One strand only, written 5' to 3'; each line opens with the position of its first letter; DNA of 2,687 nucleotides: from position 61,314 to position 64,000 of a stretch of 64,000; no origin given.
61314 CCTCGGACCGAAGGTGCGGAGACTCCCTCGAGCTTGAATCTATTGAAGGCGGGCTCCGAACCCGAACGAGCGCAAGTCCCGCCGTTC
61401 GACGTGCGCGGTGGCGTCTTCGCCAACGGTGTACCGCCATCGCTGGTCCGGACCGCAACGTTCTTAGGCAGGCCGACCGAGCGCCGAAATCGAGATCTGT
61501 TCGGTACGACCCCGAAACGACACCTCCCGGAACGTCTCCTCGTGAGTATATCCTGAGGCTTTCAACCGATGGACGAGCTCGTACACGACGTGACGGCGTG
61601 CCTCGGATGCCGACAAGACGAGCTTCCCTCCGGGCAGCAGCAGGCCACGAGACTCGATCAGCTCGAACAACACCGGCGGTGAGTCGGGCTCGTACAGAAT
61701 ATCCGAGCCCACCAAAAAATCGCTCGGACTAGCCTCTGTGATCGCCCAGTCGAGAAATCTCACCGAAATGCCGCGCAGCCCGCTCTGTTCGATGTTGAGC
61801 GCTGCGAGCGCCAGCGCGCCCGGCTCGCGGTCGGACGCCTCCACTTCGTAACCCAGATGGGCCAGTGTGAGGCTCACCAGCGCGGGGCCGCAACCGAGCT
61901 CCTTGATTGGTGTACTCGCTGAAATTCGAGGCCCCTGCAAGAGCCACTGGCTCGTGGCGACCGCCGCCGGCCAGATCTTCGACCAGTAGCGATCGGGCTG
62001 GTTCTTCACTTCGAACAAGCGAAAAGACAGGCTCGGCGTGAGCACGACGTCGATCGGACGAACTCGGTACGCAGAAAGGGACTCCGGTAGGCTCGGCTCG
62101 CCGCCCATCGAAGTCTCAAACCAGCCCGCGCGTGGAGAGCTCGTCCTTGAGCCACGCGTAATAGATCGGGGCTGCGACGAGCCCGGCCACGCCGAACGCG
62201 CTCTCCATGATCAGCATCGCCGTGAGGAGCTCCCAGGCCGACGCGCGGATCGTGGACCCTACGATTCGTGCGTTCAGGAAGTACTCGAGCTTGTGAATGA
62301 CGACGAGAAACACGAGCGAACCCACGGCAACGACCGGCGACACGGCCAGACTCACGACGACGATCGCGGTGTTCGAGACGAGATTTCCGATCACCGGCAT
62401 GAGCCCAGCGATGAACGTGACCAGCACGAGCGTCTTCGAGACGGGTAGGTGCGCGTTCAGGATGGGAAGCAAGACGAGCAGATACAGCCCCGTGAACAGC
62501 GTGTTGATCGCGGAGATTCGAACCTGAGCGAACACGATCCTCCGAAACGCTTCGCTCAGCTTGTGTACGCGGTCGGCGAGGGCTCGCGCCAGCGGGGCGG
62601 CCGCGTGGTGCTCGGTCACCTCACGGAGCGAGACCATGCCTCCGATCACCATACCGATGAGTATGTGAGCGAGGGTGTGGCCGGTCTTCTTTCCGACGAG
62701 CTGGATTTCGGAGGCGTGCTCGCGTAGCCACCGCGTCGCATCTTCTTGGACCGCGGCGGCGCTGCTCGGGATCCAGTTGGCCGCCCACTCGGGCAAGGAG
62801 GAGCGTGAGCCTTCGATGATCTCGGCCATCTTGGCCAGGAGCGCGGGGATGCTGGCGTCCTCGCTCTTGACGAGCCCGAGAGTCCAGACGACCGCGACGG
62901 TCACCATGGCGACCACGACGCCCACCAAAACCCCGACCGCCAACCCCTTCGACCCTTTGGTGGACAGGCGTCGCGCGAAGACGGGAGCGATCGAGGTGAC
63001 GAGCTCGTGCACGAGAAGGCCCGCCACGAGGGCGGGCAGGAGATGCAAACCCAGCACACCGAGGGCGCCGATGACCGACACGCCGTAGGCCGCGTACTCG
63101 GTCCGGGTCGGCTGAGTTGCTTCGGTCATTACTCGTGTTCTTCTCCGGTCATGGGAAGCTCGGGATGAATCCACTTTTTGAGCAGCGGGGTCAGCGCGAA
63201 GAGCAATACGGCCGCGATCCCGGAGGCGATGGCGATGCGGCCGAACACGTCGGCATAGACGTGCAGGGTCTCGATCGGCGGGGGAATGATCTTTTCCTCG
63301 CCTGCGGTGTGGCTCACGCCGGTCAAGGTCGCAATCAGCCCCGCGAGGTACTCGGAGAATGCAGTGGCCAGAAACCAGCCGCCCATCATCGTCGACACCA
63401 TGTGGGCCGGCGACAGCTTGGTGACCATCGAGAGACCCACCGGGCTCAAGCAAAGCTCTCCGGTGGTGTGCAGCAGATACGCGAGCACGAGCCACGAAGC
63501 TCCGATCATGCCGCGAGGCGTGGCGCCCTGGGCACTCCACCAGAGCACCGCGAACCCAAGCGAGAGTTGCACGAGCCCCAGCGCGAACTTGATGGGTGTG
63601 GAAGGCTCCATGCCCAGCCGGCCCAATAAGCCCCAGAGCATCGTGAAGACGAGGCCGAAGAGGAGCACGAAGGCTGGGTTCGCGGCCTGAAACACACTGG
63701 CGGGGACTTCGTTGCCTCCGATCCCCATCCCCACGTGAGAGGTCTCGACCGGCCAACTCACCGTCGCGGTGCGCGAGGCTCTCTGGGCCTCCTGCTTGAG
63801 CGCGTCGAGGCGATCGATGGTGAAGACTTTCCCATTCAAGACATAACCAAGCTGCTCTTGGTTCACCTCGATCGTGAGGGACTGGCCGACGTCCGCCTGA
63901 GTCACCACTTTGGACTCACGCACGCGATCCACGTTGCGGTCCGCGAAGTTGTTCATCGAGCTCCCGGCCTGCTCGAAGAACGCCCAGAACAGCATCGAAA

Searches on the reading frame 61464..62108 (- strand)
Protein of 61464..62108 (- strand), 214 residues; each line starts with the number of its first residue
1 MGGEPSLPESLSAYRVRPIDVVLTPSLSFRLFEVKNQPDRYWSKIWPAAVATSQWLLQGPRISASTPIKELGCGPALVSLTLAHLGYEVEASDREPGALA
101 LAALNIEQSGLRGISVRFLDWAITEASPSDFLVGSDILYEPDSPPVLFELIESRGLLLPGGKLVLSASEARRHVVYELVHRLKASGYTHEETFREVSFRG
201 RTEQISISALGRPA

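Call 3: search_protein_families(library=pfam, proteins=[window:61464-62108:-], max_evalue=0.1)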
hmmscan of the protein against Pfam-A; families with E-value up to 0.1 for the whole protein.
window:61464-62108:- (214 aa): 6 families
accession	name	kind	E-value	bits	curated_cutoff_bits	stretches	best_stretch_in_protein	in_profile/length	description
PF10294.15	Methyltransf_16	-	4.6e-10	40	21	1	43-172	19-161/174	Lysine methyltransferase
PF03848.20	TehB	-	0.00025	21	20.4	1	58-133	24-100/193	Tellurite resistance protein TehB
PF13649.12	Methyltransf_25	-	0.00097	20.2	27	1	70-125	3-57/97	Methyltransferase domain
PF08241.18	Methyltransf_11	-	0.013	16.6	21.2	1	70-124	2-52/95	Methyltransferase domain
PF05175.20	MTS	-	0.028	14.5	23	1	64-120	31-89/170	Methyltransferase small domain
PF13847.12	Methyltransf_31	-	0.044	13.9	27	1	65-169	4-113/145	Methyltransferase domain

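Call 7: search_protein_families(library=ncbifam, proteins=[window:61464-62108:-], max_evalue=0.1)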
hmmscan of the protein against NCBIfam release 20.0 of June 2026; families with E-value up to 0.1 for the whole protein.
window:61464-62108:- (214 aa): 11 families
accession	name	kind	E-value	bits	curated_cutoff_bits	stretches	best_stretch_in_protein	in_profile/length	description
NF043040.1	corrin_prot_MT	hypoth_equivalog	2.3e-05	23.9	180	1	68-179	45-161/216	corrinoid protein-associated methyltransferase CpaM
NF008405.0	PRK11207.1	equivalog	0.00016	21.2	218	1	65-121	31-87/198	tellurite resistance methyltransferase TehB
TIGR00477.1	tehB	equivalog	0.0003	20.2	219.5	1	39-120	49-128/238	tellurite resistance methyltransferase TehB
TIGR03534.1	RF_mod_PrmC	equivalog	0.0018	17.8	199.1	1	66-122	90-148/253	peptide chain release factor N(5)-glutamine methyltransferase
TIGR00536.1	hemK_fam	subfamily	0.0018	17.4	115.5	1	67-113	117-165/286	HemK family protein methyltransferase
NF008992.0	PRK12335.1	equivalog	0.0024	17.1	303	1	35-118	94-175/289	SAM-dependent methyltransferase TehB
TIGR01983.1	UbiG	equivalog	0.0053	16.1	102.95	1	68-145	53-133/228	bifunctional 2-polyprenyl-6-hydroxyphenol methylase/3-demethylubiquinol 3-O-methyltransferase UbiG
NF011529.0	PRK14968.1-3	equivalog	0.02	14.3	162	1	68-117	38-87/198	putative methyltransferase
NF001453.0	PRK00312.1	equivalog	0.033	13.8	188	1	65-198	81-206/217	protein-L-isoaspartate(D-aspartate) O-methyltransferase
TIGR02021.1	BchM-ChlM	equivalog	0.037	13.4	158.9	1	68-103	58-93/218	magnesium protoporphyrin IX methyltransferase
TIGR03704.1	PrmC_rel_meth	equivalog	0.038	13.4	248.8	0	64-111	86-135/251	putative protein N(5)-glutamine methyltransferase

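Call 8: search_protein_families(library=padloc, proteins=[window:61464-62108:-], max_evalue=0.1)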
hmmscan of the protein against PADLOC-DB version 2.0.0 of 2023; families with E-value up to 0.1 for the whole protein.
window:61464-62108:- (214 aa): 1 family
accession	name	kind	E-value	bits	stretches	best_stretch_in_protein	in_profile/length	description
PDLC04134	mad2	-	1.5e-05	22.1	1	70-180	297-410/492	mads_2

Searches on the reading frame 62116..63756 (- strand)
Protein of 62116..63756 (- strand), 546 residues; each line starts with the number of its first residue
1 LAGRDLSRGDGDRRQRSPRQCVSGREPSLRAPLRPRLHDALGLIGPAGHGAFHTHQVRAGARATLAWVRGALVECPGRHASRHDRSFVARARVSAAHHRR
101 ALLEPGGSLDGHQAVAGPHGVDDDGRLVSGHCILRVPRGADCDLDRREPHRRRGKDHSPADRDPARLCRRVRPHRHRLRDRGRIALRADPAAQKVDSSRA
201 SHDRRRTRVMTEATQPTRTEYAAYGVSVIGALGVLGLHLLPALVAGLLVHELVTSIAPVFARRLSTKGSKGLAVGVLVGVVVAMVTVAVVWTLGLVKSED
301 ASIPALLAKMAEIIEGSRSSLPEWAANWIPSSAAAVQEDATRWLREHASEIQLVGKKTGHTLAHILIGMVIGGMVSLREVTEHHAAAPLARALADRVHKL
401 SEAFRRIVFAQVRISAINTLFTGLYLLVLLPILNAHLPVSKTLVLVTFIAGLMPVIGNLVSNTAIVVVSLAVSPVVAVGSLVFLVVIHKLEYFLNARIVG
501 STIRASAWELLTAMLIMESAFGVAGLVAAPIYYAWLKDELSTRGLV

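Call 62: search_protein_families(library=pfam, proteins=[window:62116-63756:-], max_evalue=0.001)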
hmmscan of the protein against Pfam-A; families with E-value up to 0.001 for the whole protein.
window:62116-63756:- (546 aa): 1 family
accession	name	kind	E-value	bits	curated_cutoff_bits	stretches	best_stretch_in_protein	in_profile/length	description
PF01594.21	AI-2E_transport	-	4.8e-10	39.6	34.3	1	227-538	5-321/327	AI-2E family transporter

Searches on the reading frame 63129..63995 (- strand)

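Call 62: search_protein_families(library=pfam, proteins=[window:63129-63995:-], max_evalue=0.001)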
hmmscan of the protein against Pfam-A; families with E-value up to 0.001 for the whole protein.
window:63129-63995:- (288 aa): 1 family
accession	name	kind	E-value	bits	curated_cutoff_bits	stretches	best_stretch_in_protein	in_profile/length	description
PF00854.27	PTR2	-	1.5e-23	83.8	27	1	90-230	234-384/392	POT family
